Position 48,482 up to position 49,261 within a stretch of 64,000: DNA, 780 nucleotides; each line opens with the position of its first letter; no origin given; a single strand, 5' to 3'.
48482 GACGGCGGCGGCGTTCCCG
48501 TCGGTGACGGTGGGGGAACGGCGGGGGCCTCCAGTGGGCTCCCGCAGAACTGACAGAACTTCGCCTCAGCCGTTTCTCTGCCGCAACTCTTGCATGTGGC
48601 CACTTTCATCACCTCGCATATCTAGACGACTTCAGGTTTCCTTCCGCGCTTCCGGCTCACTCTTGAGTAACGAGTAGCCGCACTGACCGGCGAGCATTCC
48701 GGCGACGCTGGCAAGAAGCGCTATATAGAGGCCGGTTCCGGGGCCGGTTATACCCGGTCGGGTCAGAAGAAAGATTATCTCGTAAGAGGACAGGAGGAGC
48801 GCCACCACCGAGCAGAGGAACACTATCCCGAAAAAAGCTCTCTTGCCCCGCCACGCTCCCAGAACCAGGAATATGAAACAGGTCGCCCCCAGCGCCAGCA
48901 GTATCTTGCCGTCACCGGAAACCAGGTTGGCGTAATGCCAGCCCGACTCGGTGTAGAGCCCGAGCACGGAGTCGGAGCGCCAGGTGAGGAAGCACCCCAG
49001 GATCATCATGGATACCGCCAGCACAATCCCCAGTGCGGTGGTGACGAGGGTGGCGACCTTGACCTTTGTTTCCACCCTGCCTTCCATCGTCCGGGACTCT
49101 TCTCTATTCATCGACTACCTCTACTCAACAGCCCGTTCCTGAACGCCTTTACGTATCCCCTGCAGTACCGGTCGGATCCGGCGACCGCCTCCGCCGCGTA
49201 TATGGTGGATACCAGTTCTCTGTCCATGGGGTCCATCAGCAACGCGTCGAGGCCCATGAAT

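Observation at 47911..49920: Stand-alone AcsE/MtrH-like pterin-binding methyltransferase in an operon with two paralogous 4-TM proteins, one carrying a zinc ribbon and a Pro-rich stalk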

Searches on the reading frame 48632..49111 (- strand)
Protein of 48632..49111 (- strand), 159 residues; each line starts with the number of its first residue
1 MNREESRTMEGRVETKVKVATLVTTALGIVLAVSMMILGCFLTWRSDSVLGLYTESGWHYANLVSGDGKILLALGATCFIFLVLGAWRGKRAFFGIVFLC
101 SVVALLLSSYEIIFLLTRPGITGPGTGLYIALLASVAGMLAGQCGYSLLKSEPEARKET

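Call 3: search_protein_families(library=pfam, proteins=[window:48632-49111:-], max_evalue=0.01)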
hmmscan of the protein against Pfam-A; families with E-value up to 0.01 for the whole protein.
window:48632-49111:- (159 aa): 0 families

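Call 4: search_protein_families(library=ncbifam, proteins=[window:48632-49111:-], max_evalue=0.01)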
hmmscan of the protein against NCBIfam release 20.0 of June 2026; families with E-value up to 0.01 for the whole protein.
window:48632-49111:- (159 aa): 0 families

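Call 12: find_homologous_proteins(query=window:48632-49111:-)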
Query window:48632-49111:- (159 aa): 13 proteins with E <= 0.001 among 789 candidates.
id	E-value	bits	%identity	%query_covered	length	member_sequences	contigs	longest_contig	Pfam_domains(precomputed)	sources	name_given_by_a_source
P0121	1.7e-96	338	100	100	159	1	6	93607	-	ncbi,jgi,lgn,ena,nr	ncbi:MAG: hypothetical protein KKB90_09255 [Actinobacteria bacterium]|nr:hypothetical protein [Actin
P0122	6.7e-83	294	87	99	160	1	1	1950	-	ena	-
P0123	1.3e-79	283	88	96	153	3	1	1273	-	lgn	-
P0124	3.0e-79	282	84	99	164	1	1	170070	-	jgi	-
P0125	1.0e-78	280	86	96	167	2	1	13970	-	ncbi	-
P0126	6.3e-76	271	83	92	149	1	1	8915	-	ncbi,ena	-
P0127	2.2e-56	208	68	96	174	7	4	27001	-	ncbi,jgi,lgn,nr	ncbi:MAG: hypothetical protein KKE79_05065 [Actinobacteria bacterium]|nr:hypothetical protein [Actin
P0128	6.6e-35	138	47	96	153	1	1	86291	-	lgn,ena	-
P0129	1.5e-34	137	46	91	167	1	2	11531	-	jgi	jgi:hypothetical protein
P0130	3.7e-33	132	47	91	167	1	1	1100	-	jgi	jgi:hypothetical protein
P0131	7.9e-30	122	46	92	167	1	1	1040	-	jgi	jgi:hypothetical protein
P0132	6.7e-29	119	43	91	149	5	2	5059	-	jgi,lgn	jgi:hypothetical protein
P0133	3.7e-25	106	41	96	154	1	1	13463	-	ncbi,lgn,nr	ncbi:MAG: hypothetical protein PHP64_06580 [Actinomycetota bacterium]|nr:hypothetical protein [Actin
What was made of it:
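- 48632..49111 (-): TM1: 159-aa four-helix integral membrane protein of an unnamed, clade-restricted family. Its start overlaps the MT stop (ATGA). 13 clusters in 5.8 billion proteins (call 12).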

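Call 13: find_encoding_contigs(protein=P0133, flank=6000, max_places=2)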
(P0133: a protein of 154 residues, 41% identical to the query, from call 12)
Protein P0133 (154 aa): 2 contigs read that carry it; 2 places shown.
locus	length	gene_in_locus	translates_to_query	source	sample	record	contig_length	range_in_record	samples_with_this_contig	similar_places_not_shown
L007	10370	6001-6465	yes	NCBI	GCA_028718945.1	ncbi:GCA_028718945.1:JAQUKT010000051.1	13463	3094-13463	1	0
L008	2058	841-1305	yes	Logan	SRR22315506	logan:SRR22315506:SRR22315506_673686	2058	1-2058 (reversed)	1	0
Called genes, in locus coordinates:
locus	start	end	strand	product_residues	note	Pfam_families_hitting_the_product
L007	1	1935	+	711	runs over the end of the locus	PF13597:NRDD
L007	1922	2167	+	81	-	-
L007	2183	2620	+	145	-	PF00692:dUTPase, PF22769:DCD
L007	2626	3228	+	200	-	PF12654:DUF3786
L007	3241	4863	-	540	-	-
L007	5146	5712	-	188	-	PF01037:AsnC_trans_reg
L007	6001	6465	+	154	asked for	-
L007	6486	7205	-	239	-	PF23023:Anti-Pycsar_Apyc1 (faint), PF00753:Lactamase_B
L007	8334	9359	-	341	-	PF07885:Ion_trans_2, PF02254:TrkA_N, PF02080:TrkA_C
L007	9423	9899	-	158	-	PF02577:BFN_dom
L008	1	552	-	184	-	?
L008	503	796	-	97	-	-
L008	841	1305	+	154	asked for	-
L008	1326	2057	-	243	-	?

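Call 14: find_encoding_contigs(protein=P0129, flank=6000, max_places=2)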
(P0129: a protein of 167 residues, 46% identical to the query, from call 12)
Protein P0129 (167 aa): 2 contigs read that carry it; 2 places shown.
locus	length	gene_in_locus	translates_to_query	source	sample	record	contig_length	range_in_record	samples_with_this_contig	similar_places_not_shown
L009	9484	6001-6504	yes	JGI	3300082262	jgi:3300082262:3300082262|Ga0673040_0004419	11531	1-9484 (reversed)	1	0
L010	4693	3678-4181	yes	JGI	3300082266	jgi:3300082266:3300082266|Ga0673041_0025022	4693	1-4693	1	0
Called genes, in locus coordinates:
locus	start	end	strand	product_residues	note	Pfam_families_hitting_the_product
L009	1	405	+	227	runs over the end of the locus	PF06508:QueC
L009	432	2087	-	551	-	-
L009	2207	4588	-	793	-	PF12704:MacB_PCD, PF02687:FtsX, PF12704:MacB_PCD (weak), PF02687:FtsX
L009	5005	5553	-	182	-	PF01037:AsnC_trans_reg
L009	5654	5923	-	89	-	-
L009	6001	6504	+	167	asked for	-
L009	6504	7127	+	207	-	-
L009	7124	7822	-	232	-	PF00753:Lactamase_B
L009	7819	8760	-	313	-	PF03330:DPBB_1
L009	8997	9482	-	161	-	?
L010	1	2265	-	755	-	?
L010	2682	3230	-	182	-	PF01037:AsnC_trans_reg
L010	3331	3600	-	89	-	-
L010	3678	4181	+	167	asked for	-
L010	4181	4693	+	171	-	?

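Call 45: predict_structure(alignment_id=A1)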
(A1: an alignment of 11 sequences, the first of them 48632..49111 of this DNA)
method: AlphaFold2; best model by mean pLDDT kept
length: 159 residues; sequences in the alignment: 11
mean_pLDDT: 74.5   pTM: 0.70
mean pLDDT of the five models: 74.5, 74.3, 71.4, 70.0, 67.7
residues with pLDDT >= 90: 28; 70-90: 81; 50-70: 23; < 50: 27
segments of 3 or more residues with pLDDT < 50: 1-7, 54-66, 153-159
pLDDT, mean of each block of 10 residues (from residue 1): 50 73 87 83 66 46 53 88 87 91 89 79 75 90 85 44
secondary structure, 60 per line:
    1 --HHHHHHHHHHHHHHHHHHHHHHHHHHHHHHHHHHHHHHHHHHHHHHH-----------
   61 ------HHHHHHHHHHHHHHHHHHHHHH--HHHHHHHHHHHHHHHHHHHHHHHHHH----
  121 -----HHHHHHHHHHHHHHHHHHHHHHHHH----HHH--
elements in order: H3-49 H67-88 H91-116 H126-150
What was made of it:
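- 48632..49111 (-): AF2 pLDDT 74.5 with four helices (call 45).
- On TM1/TM2 4-TM family (unnamed): AF2 four-helix model (call 45).
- Checked: AF2 gives a four-helix model for TM1 (call 45).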

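Call 47: search_protein_families(library=pfam, alignment_id=A1, max_evalue=10)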
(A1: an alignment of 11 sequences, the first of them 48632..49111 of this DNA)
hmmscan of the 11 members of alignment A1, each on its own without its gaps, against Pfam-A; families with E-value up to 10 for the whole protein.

A. member 1, window:48632-49111:- (159 aa): 2 families
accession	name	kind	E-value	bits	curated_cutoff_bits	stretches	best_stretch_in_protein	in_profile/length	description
PF01618.21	MotA_ExbB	-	0.038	14.2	22.9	1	21-49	93-121/127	MotA/TolQ/ExbB proton channel family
PF20313.3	DUF6609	-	0.065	13.6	24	1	28-107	79-162/176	Family of unknown function (DUF6609)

B. families by the number of members that match (of 11 scanned): 8 families
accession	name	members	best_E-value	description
PF20313.3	DUF6609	3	0.01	Family of unknown function (DUF6609)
PF09900.14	DUF2127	1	0.013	Predicted membrane protein (DUF2127)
PF25044.1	DUF7789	1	0.016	Domain of unknown function (DUF7789)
PF12698.13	ABC2_membrane_3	1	0.016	ABC-2 family transporter protein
PF01618.21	MotA_ExbB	1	0.038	MotA/TolQ/ExbB proton channel family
PF02361.21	CbiQ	1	0.18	Cobalt transport protein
PF18186.6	SLATT_4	1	0.2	SMODS and SLOG-associating 2TM effector domain family 4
PF09843.14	DUF2070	1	5.2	Predicted membrane protein (DUF2070)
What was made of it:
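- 48632..49111 (-): No Pfam or NCBIfam family (calls 3, 4, 47).
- On MtrH / Mtr membrane complex: TM1 and TM2 match no Pfam family (calls 3, 47).
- Tried and rejected: Pfam at E<=10 on 11 TM1 family members: only noise, such as DUF6609 and MotA_ExbB at E>=0.01 (call 47).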

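Call 49: search_protein_representatives(alignment_id=A1)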
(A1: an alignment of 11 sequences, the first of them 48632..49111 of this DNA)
Query: 11 sequences, 161 profile positions. Proteins with E-value up to 0.001 (for the whole library): 42; up to 1e-10: 14; up to 1e-30: 9. The best 42 are listed.
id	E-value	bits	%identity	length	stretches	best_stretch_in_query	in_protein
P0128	2.0e-62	225.9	-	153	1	3-153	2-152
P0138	5.5e-59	214.7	-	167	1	1-156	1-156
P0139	9.9e-46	171.6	-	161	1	11-155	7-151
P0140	1.7e-44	167.6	-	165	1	4-154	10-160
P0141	5.8e-43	162.6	-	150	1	11-153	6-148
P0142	4.4e-37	143.5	-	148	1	8-151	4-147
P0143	8.7e-36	139.3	-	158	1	8-150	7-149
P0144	3.6e-33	130.8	-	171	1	1-149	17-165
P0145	4.9e-33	130.4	-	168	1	12-147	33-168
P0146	5.0e-30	120.6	-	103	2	82-153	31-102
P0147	6.8e-30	120.1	-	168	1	9-150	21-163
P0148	1.0e-24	103.3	-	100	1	11-94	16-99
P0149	4.8e-24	101.1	-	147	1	12-147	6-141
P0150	6.1e-22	94.3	-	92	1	77-154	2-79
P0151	6.7e-07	45.4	-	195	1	20-145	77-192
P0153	3.1e-06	43.2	-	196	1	24-145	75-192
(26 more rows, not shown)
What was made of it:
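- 48632..49111 (-): 14 representatives at E<=1e-10 among 1.84 billion (call 49).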

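Call 51: fold_search(model_id=the predicted structure, library=pdb)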
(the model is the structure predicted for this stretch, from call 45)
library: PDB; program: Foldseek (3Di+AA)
matches with E <= 10: 705; with E <= 0.001: 0
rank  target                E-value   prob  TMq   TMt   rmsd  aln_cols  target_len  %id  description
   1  4p79                  9.1e-03  0.96  0.34  0.30   7.8       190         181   14  Crystal structure of mouse claudin-15 (released 2014-04-30)
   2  5vju                  3.6e-02  0.99  0.52  0.44   7.1       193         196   11  De Novo Photosynthetic Reaction Center Protein Variant Equipped with His-Tyr H-bond, Heme B, and Cd(II) ions (released 2018-04-25)
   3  7kp4_A                7.0e-02  0.99  0.42  0.37   9.9       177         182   13  Crystal structure of human claudin-4 in complex with Clostridium perfringens enterotoxin C-terminal domain (released 2020-12-09)
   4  8d9p                  7.4e-02  0.97  0.49  0.41   7.2       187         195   12  De Novo Photosynthetic Reaction Center Protein Equipped with Heme B and Mn(II) cations (released 2022-09-28)
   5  4dcn_C                1.1e-01  0.60  0.31  0.27  32.4       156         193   15  Crystal Structure Analysis of the Arfaptin2 BAR domain in Complex with ARL1 (released 2012-06-13)
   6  6akf_E                1.5e-01  0.90  0.42  0.39   8.4       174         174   15  Crystal structure of mouse claudin-3 P134A mutant in complex with C-terminal fragment of Clostridium perfringens enter (released 2019-02-20)
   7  5sv0_D                1.6e-01  0.25  0.24  0.19  25.7       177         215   12  Structure of the ExbB/ExbD complex from E. coli at pH 7.0 (released 2016-09-28)
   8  8a6m_MODEL_1_A        1.7e-01  0.69  0.35  0.35   6.9       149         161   15  Phosphatidylserine-dependent synaptic vesicle membrane sculpting by synaptogyrin (released 2023-05-24)
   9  6z0c_C                1.9e-01  0.77  0.44  0.37   9.1       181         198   12  Structure of in silico modelled artificial Maquette-3 protein (released 2021-03-17)
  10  9iiw                  2.1e-01  0.41  0.31  0.20  11.6       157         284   14  A local Cryo-EM structure of Bitter taste receptor TAS2R14 (released 2024-07-24)
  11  6ysl_C                2.1e-01  0.20  0.24  0.17  27.1       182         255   13  Structure of the flagellar MotAB stator complex from Bacillus subtilis (released 2020-08-12)
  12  8vy9_R                2.4e-01  0.33  0.29  0.19  11.8       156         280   13  CryoEM structure of Ggust-coupled TAS2R14 with cholesterol and an intracellular tastant (released 2024-04-03)
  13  9z6v_G                2.5e-01  0.30  0.28  0.27   9.7       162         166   13  The structure of TMD with 3 TARPs and 1 CNIH from all native AMPA receptor subtypes (released 2026-02-04)
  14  6z0c_A                2.9e-01  0.69  0.44  0.37   9.1       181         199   12  Structure of in silico modelled artificial Maquette-3 protein (released 2021-03-17)
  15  6nq7                  3.1e-01  0.38  0.31  0.26  10.5       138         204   13  Crystal structure of YetJ from Bacillus Subtilis crystallized in lipidic cubic phase (released 2019-04-17)
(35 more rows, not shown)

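Call 52: find_encoding_contigs(protein=P0153, flank=5000, max_places=2)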
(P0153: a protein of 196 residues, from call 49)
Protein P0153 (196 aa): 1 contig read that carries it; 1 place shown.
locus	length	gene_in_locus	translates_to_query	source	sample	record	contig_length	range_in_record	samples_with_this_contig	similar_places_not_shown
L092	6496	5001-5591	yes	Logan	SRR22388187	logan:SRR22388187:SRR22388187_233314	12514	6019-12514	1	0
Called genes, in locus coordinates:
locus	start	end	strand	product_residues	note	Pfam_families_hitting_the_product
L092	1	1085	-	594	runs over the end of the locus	PF00989:PAS (weak), PF13188:PAS_8 (faint), PF08448:PAS_4 (faint), PF13426:PAS_9 (weak), PF00512:HisKA, PF13581:HATPase_c_2 (faint), PF02518:HATPase_c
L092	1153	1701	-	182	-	PF01037:AsnC_trans_reg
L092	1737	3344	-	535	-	PF00501:AMP-binding, PF13193:AMP-binding_C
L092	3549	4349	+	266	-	PF00809:Pterin_bind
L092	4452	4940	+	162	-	-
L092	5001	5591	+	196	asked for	-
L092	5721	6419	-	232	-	PF00753:Lactamase_B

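Call 53: find_encoding_contigs(protein=P0139, flank=5000, max_places=2)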
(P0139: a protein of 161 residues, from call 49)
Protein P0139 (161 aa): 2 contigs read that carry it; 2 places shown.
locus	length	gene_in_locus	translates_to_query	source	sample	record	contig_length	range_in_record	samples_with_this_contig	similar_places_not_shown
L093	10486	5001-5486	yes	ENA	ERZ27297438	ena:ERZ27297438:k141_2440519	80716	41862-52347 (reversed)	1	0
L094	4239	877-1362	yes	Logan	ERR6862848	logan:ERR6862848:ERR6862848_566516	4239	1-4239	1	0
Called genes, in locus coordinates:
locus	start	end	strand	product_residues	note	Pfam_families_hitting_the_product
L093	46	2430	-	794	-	PF12704:MacB_PCD, PF02687:FtsX, PF12704:MacB_PCD (weak), PF02687:FtsX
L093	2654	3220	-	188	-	PF01037:AsnC_trans_reg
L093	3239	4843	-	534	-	PF00501:AMP-binding, PF13193:AMP-binding_C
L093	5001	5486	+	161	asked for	-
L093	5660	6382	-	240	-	PF00753:Lactamase_B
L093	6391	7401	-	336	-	PF03330:DPBB_1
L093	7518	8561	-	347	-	PF07885:Ion_trans_2, PF02254:TrkA_N, PF02080:TrkA_C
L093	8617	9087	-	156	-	PF02577:BFN_dom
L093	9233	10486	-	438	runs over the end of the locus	PF00768:Peptidase_S11, PF02113:Peptidase_S13 (faint), PF13354:Beta-lactamase2, PF07943:PBP5_C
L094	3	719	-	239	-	?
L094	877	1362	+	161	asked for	-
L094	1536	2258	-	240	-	PF00753:Lactamase_B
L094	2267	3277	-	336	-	PF03330:DPBB_1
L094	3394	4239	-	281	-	?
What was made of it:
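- The MT is dispensable in several clade members (calls 13, 14, 53).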

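Call 54: find_related_loci(query=A1, collection=metagenome_contigs, flank=5000)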
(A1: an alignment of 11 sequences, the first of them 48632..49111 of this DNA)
Query A1 (159 aa) in metagenome_contigs; peptide patterns used: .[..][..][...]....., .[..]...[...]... (x = any residue, [..] = any of these).
95 stretches matched a pattern; 16 encode a relative of the query (tblastn E <= 1e-3); 16 distinct loci.
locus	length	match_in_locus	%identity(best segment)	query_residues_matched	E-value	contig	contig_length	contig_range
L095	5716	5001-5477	82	1-159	5e-87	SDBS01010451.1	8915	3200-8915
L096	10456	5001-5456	86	1-152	2e-84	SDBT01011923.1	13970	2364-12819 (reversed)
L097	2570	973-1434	68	4-157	1e-63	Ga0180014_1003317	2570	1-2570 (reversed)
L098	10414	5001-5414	51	14-151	2e-42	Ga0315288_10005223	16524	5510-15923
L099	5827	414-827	51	14-151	2e-42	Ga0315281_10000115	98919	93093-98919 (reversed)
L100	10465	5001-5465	45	4-158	6e-41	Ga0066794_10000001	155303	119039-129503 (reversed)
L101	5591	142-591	45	9-158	1e-40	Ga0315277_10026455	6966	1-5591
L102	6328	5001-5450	45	9-158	2e-39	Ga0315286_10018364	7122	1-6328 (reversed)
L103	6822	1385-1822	44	14-159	3e-34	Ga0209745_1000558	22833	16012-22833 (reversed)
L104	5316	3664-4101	44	14-159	3e-34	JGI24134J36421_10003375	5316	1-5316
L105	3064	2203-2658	42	7-159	3e-34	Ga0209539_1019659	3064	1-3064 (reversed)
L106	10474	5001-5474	39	4-158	2e-32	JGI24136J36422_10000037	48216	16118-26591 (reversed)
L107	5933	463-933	39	4-158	4e-32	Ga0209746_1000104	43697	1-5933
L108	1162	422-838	39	14-151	2e-20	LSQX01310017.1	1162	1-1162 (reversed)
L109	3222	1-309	45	53-156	7e-20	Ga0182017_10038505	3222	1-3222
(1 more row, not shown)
